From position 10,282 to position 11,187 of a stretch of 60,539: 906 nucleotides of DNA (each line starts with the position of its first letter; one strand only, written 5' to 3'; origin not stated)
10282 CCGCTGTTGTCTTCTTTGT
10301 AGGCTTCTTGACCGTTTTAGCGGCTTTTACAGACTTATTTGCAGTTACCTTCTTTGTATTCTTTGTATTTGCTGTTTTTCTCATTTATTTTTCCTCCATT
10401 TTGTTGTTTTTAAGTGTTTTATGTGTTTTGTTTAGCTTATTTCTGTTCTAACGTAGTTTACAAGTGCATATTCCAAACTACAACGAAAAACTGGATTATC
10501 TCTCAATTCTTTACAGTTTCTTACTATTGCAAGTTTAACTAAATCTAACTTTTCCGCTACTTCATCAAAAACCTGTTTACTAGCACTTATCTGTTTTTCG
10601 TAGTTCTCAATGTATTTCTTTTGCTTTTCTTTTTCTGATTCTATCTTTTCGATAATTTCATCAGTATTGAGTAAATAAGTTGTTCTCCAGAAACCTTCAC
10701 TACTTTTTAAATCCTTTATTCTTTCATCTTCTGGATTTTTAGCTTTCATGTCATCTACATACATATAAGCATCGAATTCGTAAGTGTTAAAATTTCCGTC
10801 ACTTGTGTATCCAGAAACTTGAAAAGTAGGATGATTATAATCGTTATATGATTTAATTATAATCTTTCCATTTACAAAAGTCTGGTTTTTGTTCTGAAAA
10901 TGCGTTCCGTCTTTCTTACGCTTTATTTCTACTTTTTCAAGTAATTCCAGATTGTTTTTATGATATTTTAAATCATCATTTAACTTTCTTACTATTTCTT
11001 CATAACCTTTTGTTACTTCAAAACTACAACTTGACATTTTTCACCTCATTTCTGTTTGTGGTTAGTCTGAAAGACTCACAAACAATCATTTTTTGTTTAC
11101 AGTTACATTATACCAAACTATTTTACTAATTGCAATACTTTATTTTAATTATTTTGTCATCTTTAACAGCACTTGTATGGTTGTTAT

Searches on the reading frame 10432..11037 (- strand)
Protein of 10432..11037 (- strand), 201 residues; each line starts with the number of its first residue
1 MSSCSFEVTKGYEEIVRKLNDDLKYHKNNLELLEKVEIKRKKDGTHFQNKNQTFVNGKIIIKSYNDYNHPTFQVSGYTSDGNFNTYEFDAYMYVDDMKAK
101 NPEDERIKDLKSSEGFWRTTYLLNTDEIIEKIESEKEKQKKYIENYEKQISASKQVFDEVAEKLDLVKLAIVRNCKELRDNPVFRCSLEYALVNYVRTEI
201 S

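Call 14: search_protein_families(library=phrogs, proteins=[window:10432-11037:-], max_evalue=0.01)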
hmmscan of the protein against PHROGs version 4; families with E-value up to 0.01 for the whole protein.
window:10432-11037:- (201 aa): 1 family
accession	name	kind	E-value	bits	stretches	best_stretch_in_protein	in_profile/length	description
phrog_34809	-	unknown function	0.0042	16.9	1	93-198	246-358/422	-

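Call 15: search_protein_families(library=pfam, proteins=[window:10432-11037:-], max_evalue=0.01)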
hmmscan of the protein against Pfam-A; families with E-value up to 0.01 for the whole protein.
window:10432-11037:- (201 aa): 0 families

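Call 106: find_homologous_proteins(query=window:10432-11037:-, max_evalue=0.001)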
Query window:10432-11037:- (201 aa): 32 proteins with E <= 0.001 among 281 candidates.
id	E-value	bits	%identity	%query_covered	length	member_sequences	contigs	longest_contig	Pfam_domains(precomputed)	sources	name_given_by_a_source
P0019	6.1e-118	409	91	100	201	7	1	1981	-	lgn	-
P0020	2.9e-116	404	91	100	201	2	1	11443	-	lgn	-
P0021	1.3e-86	307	70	100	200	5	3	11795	-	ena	-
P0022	1.3e-83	297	68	96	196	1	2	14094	-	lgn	-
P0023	4.3e-83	296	69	94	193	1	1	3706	-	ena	-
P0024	1.9e-81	290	69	94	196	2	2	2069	-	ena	-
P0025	2.1e-81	290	68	94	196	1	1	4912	-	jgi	jgi:hypothetical protein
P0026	3.9e-79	283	69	95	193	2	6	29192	-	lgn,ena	-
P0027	7.9e-64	233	57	94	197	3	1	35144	-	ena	-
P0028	6.3e-63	230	60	94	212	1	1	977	-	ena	-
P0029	4.8e-60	221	55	95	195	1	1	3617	-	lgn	-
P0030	1.1e-57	213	55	100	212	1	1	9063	-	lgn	-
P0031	8.9e-57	210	55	100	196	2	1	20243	-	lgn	-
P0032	4.8e-54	201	55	95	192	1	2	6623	-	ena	-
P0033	4.1e-51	191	49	100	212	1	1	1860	-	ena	-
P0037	1.2e-45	174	48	97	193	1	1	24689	-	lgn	-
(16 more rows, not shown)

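Call 109: search_solved_structures(query=A8, max_evalue=1)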
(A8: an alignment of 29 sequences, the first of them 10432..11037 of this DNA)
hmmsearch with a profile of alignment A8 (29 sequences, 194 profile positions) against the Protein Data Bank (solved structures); distinct sequences matched with E-value up to 1: 6.
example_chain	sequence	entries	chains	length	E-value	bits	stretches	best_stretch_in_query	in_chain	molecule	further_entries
6nr8_2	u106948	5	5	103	0.04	16.7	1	88-156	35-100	Prefoldin subunit 2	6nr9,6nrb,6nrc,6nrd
7wu7_2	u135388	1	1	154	0.1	15.3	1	88-156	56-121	Prefoldin subunit 2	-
7l7x_AAA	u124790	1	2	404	0.18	14.5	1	25-107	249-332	DegT/DnrJ/EryC1/StrS aminotransferase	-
6y07_A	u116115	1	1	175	0.26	14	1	109-148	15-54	sohair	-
9no1_T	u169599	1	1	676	0.35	13.6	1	144-190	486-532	ORF43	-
5t7v_LB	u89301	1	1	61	0.61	12.8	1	111-164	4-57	50S ribosomal protein L29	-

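Call 110: find_encoding_contigs(protein=P0037, flank=8000, max_places=2)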
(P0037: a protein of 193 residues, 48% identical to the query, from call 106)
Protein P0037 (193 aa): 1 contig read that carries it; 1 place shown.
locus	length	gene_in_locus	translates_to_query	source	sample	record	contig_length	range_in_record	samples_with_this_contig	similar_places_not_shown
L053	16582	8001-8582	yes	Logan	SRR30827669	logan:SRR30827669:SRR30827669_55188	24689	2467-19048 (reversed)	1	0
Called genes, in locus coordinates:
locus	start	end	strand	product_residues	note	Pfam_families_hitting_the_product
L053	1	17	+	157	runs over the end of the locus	-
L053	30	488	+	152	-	-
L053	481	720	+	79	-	-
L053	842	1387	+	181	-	-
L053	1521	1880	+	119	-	-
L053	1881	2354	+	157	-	PF00075:RNase_H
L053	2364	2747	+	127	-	-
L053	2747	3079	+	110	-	-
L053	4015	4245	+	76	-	-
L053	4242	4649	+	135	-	-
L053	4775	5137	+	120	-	-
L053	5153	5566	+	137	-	-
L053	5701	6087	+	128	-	PF26096:DUF8033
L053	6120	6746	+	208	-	-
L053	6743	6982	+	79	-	-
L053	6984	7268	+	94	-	-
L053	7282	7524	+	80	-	-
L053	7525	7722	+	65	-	-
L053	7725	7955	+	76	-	-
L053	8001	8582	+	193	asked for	-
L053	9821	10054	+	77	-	-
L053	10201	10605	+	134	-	-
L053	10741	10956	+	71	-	-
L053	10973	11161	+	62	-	-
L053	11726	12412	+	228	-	-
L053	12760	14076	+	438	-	PF03237:Terminase_6N, PF04466:Terminase_3, PF17288:Terminase_3C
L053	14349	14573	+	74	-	-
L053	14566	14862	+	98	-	-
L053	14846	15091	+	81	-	-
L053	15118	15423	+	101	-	-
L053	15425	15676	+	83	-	-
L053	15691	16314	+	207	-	-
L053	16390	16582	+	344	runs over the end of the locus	-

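Call 111: find_encoding_contigs(protein=P0027, flank=8000, max_places=2)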
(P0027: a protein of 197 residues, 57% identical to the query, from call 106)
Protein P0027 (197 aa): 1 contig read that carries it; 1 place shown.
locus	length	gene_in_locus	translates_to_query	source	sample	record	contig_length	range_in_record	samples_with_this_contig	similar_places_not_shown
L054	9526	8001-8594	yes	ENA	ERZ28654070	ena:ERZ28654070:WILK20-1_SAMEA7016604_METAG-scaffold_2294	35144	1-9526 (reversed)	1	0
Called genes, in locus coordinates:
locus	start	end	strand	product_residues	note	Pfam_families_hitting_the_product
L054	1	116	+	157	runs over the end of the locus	-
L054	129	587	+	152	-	-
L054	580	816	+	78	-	-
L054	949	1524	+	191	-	-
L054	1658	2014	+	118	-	-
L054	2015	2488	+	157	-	PF00075:RNase_H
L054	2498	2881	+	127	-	-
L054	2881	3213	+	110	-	-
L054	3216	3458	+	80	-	-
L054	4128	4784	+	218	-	-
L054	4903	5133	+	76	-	-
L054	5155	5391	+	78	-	-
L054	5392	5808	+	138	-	-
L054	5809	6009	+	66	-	-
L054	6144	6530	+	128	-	PF26096:DUF8033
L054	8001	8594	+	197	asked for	-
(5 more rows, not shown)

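Call 114: predict_structure(alignment_id=A8)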
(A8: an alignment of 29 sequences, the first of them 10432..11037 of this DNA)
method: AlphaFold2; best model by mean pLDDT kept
length: 201 residues; sequences in the alignment: 29
mean_pLDDT: 88.7   pTM: 0.76
mean pLDDT of the five models: 88.7, 88.1, 87.1, 86.7, 86.0
residues with pLDDT >= 90: 136; 70-90: 50; 50-70: 7; < 50: 8
segments of 3 or more residues with pLDDT < 50: 1-8
pLDDT, mean of each block of 10 residues (from residue 1): 42 93 97 92 84 90 80 94 94 91 87 75 93 97 98 96 94 94 92 93 76
secondary structure, 60 per line:
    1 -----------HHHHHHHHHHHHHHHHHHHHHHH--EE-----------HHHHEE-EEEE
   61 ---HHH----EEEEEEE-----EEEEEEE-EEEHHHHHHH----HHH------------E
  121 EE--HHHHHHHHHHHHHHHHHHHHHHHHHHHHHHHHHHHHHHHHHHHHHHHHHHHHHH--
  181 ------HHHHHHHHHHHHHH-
elements in order: H12-34 H50-53 E57-60 E71-77 E83-89 E91-93 H94-100 E120-122 H125-178 H187-200

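Call 117: fold_search(model_id=the predicted structure, library=pdb)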
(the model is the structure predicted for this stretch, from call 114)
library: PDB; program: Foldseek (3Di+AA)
matches with E <= 10: 462; with E <= 0.001: 0
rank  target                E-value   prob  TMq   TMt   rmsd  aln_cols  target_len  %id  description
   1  5of3_E                3.8e-01  0.09  0.15  0.12  16.2       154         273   11  Crystal structure of the heterotrimeric PriSLX primase from S. solfataricus. (released 2017-11-29)
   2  5of3_B                4.0e-01  0.11  0.15  0.12  15.9       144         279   12  Crystal structure of the heterotrimeric PriSLX primase from S. solfataricus. (released 2017-11-29)
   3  5ft8_S                4.5e-01  0.14  0.13  0.18  10.9        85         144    7  Crystal structure of the complex between the cysteine desulfurase CsdA and the sulfur-acceptor CsdE in the persulfurat (released 2016-11-23)
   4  1fxk_C                4.8e-01  0.44  0.28  0.41   9.9       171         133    9  CRYSTAL STRUCTURE OF ARCHAEAL PREFOLDIN (GIMC). (released 2000-12-06)
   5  5ft8_Q                5.5e-01  0.12  0.13  0.18  14.6        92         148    8  Crystal structure of the complex between the cysteine desulfurase CsdA and the sulfur-acceptor CsdE in the persulfurat (released 2016-11-23)
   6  2jzl_MODEL_1_A        5.8e-01  0.33  0.13  0.22   2.9        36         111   14  Structure of NcCVNH (N. CRASSA CVNH) (released 2008-03-25)
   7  5ft8_a                5.8e-01  0.11  0.13  0.18  11.0        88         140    8  Crystal structure of the complex between the cysteine desulfurase CsdA and the sulfur-acceptor CsdE in the persulfurat (released 2016-11-23)
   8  5ft8_U                6.2e-01  0.12  0.13  0.19  10.9        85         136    7  Crystal structure of the complex between the cysteine desulfurase CsdA and the sulfur-acceptor CsdE in the persulfurat (released 2016-11-23)
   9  5ft8_W                6.6e-01  0.11  0.13  0.18  11.1        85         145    7  Crystal structure of the complex between the cysteine desulfurase CsdA and the sulfur-acceptor CsdE in the persulfurat (released 2016-11-23)
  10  5ofn_B                7.9e-01  0.08  0.15  0.15  16.3       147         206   14  Crystal structure of the heterotrimeric PriSLX primase from S. solfataricus. (released 2017-11-29)
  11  5nq6_A                9.0e-01  0.11  0.14  0.19   9.2        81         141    9  Crystal structure of the inhibited form of the redox-sensitive SufE-like sulfur acceptor CsdE from Escherichia coli at (released 2018-03-28)
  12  5g3q_A                9.0e-01  0.09  0.14  0.28  13.1        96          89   14  Crystal structure of a hypothetical domain in WNK1 (released 2017-05-31)
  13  8h5y_A                9.0e-01  0.08  0.10  0.04  11.7        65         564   12  Crystal structure of RadD- ADP complex (released 2023-10-18)
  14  8f2r_F                9.5e-01  0.09  0.11  0.26   9.2        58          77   14  Human CCC complex (released 2023-05-24)
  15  6s1c_A                1.1e+00  0.11  0.18  0.10   9.1        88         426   10  P3221 crystal form of the Ctf18-1-8/Pol2(1-528) complex (released 2020-07-08)
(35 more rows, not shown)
